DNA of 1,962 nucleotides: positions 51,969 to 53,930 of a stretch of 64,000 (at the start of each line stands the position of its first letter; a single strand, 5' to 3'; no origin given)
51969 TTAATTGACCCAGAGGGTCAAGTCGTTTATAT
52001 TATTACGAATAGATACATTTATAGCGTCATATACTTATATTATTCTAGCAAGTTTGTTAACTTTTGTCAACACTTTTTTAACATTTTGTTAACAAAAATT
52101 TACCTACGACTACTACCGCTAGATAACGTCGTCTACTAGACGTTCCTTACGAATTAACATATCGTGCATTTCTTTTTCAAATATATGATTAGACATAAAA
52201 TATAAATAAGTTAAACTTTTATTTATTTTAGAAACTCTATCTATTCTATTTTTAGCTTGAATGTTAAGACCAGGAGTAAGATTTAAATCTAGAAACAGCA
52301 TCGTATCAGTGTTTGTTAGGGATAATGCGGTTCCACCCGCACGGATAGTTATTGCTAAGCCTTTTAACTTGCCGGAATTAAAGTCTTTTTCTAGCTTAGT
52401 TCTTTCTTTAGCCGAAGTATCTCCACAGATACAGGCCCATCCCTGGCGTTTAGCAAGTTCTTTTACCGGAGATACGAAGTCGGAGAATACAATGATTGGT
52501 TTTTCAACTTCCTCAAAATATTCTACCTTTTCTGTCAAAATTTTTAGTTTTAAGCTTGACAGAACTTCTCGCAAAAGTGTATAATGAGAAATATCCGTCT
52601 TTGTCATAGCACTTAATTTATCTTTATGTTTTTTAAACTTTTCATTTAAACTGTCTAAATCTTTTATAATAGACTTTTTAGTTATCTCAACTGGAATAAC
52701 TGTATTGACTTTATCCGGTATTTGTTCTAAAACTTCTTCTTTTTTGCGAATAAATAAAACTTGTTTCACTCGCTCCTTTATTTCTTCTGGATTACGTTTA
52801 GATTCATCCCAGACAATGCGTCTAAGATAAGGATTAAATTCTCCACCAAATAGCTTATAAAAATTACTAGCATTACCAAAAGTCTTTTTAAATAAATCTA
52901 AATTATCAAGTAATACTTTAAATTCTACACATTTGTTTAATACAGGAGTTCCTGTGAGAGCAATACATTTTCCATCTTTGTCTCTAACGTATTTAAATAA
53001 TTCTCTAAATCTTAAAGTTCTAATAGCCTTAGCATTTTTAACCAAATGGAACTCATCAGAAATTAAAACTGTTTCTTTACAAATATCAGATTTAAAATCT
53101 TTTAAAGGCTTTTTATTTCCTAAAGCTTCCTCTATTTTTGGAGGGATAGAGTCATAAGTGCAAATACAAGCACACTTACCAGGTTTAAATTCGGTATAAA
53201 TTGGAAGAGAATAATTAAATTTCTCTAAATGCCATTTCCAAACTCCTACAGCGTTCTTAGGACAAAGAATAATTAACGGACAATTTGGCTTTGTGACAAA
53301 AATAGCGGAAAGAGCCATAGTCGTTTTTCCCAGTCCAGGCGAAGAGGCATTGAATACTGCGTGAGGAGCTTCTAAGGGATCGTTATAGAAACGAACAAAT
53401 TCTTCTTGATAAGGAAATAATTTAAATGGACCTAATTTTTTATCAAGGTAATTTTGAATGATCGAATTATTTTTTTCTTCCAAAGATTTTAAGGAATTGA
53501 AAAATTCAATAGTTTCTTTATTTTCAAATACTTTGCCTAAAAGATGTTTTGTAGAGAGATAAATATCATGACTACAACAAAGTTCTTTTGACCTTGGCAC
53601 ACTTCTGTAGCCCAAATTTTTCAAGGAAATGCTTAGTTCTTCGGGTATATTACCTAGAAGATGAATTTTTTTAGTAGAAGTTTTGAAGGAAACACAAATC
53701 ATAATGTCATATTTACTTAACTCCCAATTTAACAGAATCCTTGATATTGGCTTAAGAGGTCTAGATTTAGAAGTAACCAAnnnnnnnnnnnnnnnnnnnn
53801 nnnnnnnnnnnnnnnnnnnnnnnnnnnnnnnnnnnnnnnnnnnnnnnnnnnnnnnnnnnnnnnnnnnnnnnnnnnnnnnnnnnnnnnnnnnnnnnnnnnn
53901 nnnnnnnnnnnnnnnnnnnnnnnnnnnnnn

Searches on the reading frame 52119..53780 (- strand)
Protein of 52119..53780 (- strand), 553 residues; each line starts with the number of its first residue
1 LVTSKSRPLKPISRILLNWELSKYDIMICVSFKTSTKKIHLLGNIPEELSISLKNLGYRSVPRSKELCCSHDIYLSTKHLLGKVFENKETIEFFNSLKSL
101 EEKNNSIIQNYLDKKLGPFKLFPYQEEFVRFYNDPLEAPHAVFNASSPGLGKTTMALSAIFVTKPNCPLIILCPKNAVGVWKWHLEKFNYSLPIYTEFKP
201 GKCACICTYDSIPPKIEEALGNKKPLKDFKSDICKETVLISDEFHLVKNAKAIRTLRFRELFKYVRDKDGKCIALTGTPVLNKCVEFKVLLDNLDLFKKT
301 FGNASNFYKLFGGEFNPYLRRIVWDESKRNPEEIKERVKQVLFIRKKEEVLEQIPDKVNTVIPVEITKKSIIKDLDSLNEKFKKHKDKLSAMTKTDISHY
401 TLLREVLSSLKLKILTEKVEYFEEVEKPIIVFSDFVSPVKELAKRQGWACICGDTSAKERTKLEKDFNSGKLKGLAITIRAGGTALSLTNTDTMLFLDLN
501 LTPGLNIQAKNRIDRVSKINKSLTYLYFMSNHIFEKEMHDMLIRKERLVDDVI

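Call 10: search_protein_families(library=pfam, max_evalue=0.001, proteins=[window:52119-53780:-])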
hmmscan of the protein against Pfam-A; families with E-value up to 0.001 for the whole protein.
window:52119-53780:- (553 aa): 4 families
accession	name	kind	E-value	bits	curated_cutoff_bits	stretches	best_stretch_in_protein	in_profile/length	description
PF00176.29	SNF2-rel_dom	-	8.5e-14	51.8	24.9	1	124-370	1-245/290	SNF2-related domain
PF00271.37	Helicase_C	-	2e-10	41.3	23.5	1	417-516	8-109/110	Helicase conserved C-terminal domain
PF04851.21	ResIII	-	2e-06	28.2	22.5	0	119-279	2-162/164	Type III restriction enzyme, res subunit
PF16203.11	ERCC3_RAD25_C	-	1e-05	25.4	27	1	407-495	41-129/248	ERCC3/RAD25/XPB C-terminal helicase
